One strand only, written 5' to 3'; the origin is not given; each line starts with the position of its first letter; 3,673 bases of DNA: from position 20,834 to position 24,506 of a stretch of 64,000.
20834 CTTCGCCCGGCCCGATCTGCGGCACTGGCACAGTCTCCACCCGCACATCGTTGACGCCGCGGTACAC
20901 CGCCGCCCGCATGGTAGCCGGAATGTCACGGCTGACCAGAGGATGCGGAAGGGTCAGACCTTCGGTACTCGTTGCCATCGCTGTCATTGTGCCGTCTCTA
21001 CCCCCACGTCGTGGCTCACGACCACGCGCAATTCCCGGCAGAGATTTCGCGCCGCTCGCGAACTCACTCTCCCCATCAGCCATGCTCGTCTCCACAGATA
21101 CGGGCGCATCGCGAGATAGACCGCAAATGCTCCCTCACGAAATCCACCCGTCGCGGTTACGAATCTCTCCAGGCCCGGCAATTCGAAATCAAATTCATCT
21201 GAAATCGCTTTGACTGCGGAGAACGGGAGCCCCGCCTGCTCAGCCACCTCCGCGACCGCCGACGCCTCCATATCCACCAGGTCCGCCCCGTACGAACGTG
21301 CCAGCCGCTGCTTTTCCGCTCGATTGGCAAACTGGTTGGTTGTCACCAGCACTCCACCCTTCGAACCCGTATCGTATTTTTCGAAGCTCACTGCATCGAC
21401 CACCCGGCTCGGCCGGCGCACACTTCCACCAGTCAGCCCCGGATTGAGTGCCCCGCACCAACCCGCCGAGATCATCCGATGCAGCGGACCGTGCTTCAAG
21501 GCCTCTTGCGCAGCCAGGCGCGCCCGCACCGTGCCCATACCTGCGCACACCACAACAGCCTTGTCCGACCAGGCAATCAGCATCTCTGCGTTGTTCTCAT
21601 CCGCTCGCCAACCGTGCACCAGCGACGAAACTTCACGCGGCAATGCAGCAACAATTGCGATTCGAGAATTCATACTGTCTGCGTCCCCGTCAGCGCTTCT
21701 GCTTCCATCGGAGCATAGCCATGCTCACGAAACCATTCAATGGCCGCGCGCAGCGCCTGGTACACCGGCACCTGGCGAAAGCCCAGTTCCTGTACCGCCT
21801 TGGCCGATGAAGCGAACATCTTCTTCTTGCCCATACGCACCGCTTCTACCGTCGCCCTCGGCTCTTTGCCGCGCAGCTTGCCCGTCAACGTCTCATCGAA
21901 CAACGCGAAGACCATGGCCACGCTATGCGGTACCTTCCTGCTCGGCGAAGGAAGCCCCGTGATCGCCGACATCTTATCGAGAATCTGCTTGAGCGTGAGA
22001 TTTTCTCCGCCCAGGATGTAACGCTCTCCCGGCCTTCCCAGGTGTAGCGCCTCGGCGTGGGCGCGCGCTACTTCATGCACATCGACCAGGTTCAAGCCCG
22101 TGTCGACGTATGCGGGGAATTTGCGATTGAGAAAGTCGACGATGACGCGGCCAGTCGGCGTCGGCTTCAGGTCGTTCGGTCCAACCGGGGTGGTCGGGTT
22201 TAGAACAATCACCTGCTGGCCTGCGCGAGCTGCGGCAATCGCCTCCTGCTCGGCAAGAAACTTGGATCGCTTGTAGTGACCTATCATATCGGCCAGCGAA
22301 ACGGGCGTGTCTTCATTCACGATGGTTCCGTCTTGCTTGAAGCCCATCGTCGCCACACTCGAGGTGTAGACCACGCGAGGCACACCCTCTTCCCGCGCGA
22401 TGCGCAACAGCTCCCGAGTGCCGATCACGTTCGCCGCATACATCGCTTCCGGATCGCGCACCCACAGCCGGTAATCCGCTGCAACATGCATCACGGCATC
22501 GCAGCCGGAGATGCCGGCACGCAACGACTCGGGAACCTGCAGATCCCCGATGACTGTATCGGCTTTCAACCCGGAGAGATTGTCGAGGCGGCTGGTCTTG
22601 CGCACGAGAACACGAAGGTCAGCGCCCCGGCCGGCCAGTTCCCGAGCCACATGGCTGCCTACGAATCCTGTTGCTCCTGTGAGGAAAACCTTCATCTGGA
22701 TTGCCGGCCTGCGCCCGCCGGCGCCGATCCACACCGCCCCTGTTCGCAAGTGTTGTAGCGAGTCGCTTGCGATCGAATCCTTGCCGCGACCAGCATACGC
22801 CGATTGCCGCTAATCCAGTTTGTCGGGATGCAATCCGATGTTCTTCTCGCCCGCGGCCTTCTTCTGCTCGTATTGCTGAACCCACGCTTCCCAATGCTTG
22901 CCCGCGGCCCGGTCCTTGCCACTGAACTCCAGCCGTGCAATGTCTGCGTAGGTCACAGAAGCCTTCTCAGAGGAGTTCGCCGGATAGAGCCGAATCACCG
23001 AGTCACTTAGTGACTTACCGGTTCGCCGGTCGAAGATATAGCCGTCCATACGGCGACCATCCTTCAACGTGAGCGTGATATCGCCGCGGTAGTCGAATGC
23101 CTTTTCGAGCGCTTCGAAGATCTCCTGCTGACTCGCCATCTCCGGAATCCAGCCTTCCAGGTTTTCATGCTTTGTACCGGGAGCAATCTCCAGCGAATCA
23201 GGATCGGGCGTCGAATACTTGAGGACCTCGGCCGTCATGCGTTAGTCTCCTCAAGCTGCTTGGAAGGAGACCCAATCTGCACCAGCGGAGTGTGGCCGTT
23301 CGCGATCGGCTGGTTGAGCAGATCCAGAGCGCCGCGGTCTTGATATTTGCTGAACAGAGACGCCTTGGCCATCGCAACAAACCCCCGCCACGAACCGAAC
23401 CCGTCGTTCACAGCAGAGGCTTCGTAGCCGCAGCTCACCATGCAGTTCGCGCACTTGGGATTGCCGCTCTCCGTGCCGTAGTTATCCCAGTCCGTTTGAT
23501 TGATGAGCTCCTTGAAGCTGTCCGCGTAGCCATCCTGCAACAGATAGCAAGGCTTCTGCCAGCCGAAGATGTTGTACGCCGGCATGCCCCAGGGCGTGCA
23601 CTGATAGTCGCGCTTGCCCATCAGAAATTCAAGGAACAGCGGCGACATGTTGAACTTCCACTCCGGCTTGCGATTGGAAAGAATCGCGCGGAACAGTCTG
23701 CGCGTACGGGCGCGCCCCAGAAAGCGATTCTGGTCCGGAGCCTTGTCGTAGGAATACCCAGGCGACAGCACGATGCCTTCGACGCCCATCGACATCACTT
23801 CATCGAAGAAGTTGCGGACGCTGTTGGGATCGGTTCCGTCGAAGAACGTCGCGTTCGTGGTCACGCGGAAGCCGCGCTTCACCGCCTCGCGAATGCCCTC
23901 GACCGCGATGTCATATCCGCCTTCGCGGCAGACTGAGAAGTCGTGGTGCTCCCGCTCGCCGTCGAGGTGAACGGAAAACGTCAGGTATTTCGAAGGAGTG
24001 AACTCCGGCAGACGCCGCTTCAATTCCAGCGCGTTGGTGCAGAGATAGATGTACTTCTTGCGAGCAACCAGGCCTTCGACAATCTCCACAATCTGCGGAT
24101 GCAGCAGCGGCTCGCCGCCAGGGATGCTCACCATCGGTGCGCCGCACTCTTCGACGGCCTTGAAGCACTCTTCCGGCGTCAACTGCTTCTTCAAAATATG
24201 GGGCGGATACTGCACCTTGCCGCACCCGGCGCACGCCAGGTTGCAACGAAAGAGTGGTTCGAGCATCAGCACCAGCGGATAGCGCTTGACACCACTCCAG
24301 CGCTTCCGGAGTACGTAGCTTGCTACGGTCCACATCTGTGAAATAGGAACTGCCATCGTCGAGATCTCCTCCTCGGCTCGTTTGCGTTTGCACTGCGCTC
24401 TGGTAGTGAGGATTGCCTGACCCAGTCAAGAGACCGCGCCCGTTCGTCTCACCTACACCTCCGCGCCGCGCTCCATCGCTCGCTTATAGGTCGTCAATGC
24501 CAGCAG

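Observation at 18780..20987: Two tandem Zn-dependent polyol-type dehydrogenases inside the hopanoid operon: candidates for the unassigned ribosylhopane-to-bacteriohopanetetrol reductase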

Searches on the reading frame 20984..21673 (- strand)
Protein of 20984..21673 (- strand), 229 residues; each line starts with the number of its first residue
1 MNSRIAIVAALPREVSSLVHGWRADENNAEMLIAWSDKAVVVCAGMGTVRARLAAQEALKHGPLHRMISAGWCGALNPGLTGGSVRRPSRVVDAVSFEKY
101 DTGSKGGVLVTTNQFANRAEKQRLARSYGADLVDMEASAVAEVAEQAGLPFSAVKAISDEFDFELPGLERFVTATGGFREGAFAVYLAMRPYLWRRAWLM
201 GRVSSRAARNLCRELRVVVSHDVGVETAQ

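Call 5: search_protein_families(library=pfam, proteins=[window:20984-21673:-])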
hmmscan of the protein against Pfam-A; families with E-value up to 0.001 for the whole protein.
window:20984-21673:- (229 aa): 1 family
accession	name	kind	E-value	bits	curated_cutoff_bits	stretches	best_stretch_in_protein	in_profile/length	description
PF01048.26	PNP_UDP_1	-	2.9e-24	86.2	25.1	2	107-162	145-201/233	Phosphorylase superfamily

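Call 6: search_protein_families(library=ncbifam, proteins=[window:20984-21673:-])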
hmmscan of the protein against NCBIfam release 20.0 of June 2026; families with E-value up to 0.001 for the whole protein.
window:20984-21673:- (229 aa): 10 families
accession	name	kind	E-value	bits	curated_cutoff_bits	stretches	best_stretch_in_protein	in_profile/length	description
TIGR03468.1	HpnG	hypoth_equivalog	7.1e-26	91.1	187.1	1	29-211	12-209/212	hopanoid-associated phosphorylase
NF004079.0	PRK05584.1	equivalog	2.9e-16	59.7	169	2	101-162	138-201/232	5'-methylthioadenosine/adenosylhomocysteine nucleosidase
NF004168.0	PRK05634.1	equivalog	1.5e-13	50.9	129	1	38-162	22-159/185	nucleosidase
TIGR03664.1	fut_nucase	equivalog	6.5e-13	48.9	124.7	2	6-84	2-82/228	futalosine hydrolase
NF005476.0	PRK07077.1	equivalog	4.4e-12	45.8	215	1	105-169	117-181/243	phosphorylase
TIGR01704.1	MTA_SAH-Nsdase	equivalog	1.2e-06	28.2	73.8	1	106-160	142-198/229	5'-methylthioadenosine/S-adenosylhomocysteine nucleosidase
NF006087.0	PRK08236.1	equivalog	6.1e-05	22.8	213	0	105-160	133-189/219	futalosine hydrolase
NF004489.0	PRK05819.1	subfamily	8.2e-05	22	230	0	104-161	149-207/236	DeoD-type purine-nucleoside phosphorylase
NF005522.0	PRK07164.1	equivalog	0.00027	20.5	161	0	109-160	134-186/218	5'-methylthioadenosine/S-adenosylhomocysteine nucleosidase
NF011286.0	PRK14697.1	equivalog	0.00031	20.4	260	0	106-162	141-198/233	bifunctional 5'-methylthioadenosine/S-adenosylhomocysteine nucleosidase/phosphatase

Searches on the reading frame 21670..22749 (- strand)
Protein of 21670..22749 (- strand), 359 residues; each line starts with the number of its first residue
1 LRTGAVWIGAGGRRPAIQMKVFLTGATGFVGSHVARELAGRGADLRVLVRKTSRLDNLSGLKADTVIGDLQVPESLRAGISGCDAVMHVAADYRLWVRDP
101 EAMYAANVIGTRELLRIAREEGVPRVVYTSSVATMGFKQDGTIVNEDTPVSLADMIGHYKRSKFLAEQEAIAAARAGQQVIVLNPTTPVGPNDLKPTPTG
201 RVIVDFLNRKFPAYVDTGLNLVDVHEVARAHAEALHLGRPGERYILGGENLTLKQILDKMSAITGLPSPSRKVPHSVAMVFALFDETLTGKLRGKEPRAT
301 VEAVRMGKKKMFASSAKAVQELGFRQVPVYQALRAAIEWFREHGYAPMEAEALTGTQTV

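Call 5: search_protein_families(library=pfam, proteins=[window:21670-22749:-])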
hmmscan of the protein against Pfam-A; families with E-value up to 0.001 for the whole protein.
window:21670-22749:- (359 aa): 8 families
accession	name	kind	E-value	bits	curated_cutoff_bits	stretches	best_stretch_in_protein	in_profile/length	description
PF01370.27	Epimerase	-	4.7e-32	111.8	20.9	1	21-247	1-240/240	NAD dependent epimerase/dehydratase family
PF01073.25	3Beta_HSD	-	5.6e-19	68.7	22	1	23-173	2-160/280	3-beta hydroxysteroid dehydrogenase/isomerase family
PF07993.18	NAD_binding_4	-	6.2e-18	65.3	20.1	1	23-195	1-210/258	Male sterility protein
PF13460.12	NAD_binding_10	-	3e-17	63.5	27.2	1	25-169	1-130/184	NAD(P)H-binding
PF16363.11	GDP_Man_Dehyd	-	2.1e-13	50.9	27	1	23-174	2-168/332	GDP-mannose 4,6 dehydratase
PF05368.20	NmrA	-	6.7e-10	39.5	27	1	20-131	4-107/298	NmrA-like family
PF04321.23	RmlD_sub_bind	-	3.6e-07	30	27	1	19-173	1-138/287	RmlD substrate binding domain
PF02719.21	Polysacc_synt_2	-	5.5e-07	29.5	20.2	1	21-131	1-128/293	Polysaccharide biosynthesis protein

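Call 6: search_protein_families(library=ncbifam, proteins=[window:21670-22749:-])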
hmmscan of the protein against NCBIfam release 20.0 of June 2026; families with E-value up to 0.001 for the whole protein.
window:21670-22749:- (359 aa): 28 families (the best 25 are shown)
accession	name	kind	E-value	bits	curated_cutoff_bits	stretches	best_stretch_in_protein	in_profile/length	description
TIGR03466.1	HpnA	hypoth_equivalog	4.7e-147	489.1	367.65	1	19-345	1-326/327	hopanoid-associated sugar epimerase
NF052578.1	StrlDmthSdmBMthl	equivalog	6.6e-65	220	600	1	19-345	1-327/328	sterol demethylase protein SdmB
NF042422.1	oxyalk_red_OleD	equivalog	2.2e-30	106.2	580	1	19-298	1-286/329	2-alkyl-3-oxoalkanoate reductase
NF042423.1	oxyalk_red_Shew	equivalog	3.7e-28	98.5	580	1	19-300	9-294/331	2-alkyl-3-oxoalkanoate reductase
TIGR01746.1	Thioester-redct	subfamily_domain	1e-18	67.7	213.35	2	83-185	89-192/371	thioester reductase domain-containing protein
TIGR01179.1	galE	equivalog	5.6e-18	64.9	262.3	1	20-181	1-169/332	UDP-glucose 4-epimerase GalE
TIGR04180.1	EDH_00030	hypoth_equivalog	9.3e-15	54.5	475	1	21-191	1-178/297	NAD-dependent 4,6-dehydratase LegB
NF041293.1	G6PDh_Azf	equivalog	1.1e-13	51.2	400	1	20-136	4-120/252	NAD-dependent glucose-6-phosphate dehydrogenase Azf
NF005539.0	PRK07201.1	equivalog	1.3e-13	50.5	549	1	19-180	1-169/657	SDR family oxidoreductase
TIGR02197.1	heptose_epim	equivalog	1.1e-12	47.7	274.6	1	22-171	2-150/316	ADP-glyceromanno-heptose 6-epimerase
NF058621.1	DiazavRedAvaA7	equivalog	1.4e-12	47.9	400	1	19-279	1-262/304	3-diazoavenalumate denitrifying reductase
NF038078.1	NRPS_MxcG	equivalog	1.6e-12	45.6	2300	1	16-184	1080-1270/1442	myxochelin non-ribosomal peptide synthetase MxcG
NF043036.1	ErythonDh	equivalog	2.7e-10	40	325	1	19-148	1-141/321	D-erythronate dehydrogenase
TIGR01181.1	dTDP_gluc_dehyt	equivalog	9e-10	38.1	365.1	1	21-343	2-314/321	dTDP-glucose 4,6-dehydratase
TIGR02622.1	CDP_4_6_dhtase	equivalog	2.2e-08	33.6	278.45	1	19-127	5-124/352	CDP-glucose 4,6-dehydratase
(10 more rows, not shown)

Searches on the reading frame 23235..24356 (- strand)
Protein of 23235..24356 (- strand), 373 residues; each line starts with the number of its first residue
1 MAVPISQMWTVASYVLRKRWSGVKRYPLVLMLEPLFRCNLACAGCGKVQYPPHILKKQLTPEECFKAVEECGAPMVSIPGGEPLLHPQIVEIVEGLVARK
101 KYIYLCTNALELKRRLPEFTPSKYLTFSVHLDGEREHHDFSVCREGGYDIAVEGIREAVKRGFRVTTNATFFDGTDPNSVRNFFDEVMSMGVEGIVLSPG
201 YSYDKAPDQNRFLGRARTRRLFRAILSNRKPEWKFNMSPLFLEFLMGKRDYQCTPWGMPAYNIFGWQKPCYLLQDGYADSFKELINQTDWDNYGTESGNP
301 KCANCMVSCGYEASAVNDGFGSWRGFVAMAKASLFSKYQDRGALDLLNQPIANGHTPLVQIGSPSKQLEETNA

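Call 5: search_protein_families(library=pfam, proteins=[window:23235-24356:-])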
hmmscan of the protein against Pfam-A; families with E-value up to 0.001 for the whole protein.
window:23235-24356:- (373 aa): 2 families
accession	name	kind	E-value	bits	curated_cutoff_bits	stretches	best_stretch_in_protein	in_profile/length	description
PF11946.13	DUF3463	-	5.2e-58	195.1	31.3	1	195-326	1-131/134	Domain of unknown function (DUF3463)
PF04055.27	Radical_SAM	-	5e-18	66.3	29.5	1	35-185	4-164/166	Radical SAM superfamily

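Call 6: search_protein_families(library=ncbifam, proteins=[window:23235-24356:-])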
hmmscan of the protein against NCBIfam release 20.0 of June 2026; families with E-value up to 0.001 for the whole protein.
window:23235-24356:- (373 aa): 34 families (the best 25 are shown)
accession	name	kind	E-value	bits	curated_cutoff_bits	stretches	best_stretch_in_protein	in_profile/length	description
TIGR03470.1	HpnH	equivalog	3e-162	539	225.05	1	1-318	1-318/318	adenosyl-hopene transferase HpnH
TIGR03961.1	rSAM_PTO1314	hypoth_equivalog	2.9e-17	63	306.05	1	21-315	16-308/332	PTO1314 family radical SAM protein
NF049973.1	radical_Rv1681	equivalog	1.4e-14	53.7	380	1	35-186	79-236/326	Rv1681 family radical SAM protein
TIGR02666.1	moaA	equivalog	2.8e-12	46.2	284.05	1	37-186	19-179/336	GTP 3',8-cyclase MoaA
TIGR04051.1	rSAM_NirJ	equivalog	8.8e-12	44.7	515.45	1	35-173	9-150/354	heme d1 biosynthesis radical SAM protein NirJ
TIGR02668.1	moaA_archaeal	equivalog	2e-11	43.4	325.25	1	37-189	19-175/303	GTP 3',8-cyclase MoaA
TIGR04053.2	TIGR04053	equivalog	9e-11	41.6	395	1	24-191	4-177/366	TIGR04053 family radical SAM/SPASM domain-containing protein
TIGR03978.1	rSAM_paired_1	equivalog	1.1e-09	37.6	370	1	10-212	65-282/466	His-Xaa-Ser system radical SAM maturase HxsB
TIGR04054.1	rSAM_NirJ1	equivalog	1.2e-09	37.3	650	1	37-171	45-182/387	putative heme d1 biosynthesis radical SAM protein NirJ1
TIGR03962.1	mycofact_rSAM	equivalog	1.5e-09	37.5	265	1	27-165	11-152/339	mycofactocin radical SAM maturase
TIGR04546.1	rSAM_ahbC_deAc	equivalog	3.4e-09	36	650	1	34-171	45-185/390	12,18-didecarboxysiroheme deacetylase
NF001199.0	PRK00164.2-1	equivalog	1.6e-08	34.1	231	1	37-185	21-173/308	GTP 3',8-cyclase MoaA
TIGR04133.1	rSAM_w_lipo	hypoth_equivalog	2e-08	33.6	425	1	24-212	19-214/350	TIGR04133 family radical SAM/SPASM protein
TIGR04347.1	pseudo_SAM_Halo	equivalog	1.2e-07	31.3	525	1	33-192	43-204/390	TIGR04347 family pseudo-SAM/SPASM protein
TIGR04251.1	SCM_rSAM_ScmF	equivalog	2.1e-07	30.7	400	1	66-164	47-147/353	SynChlorMet cassette radical SAM/SPASM protein ScmF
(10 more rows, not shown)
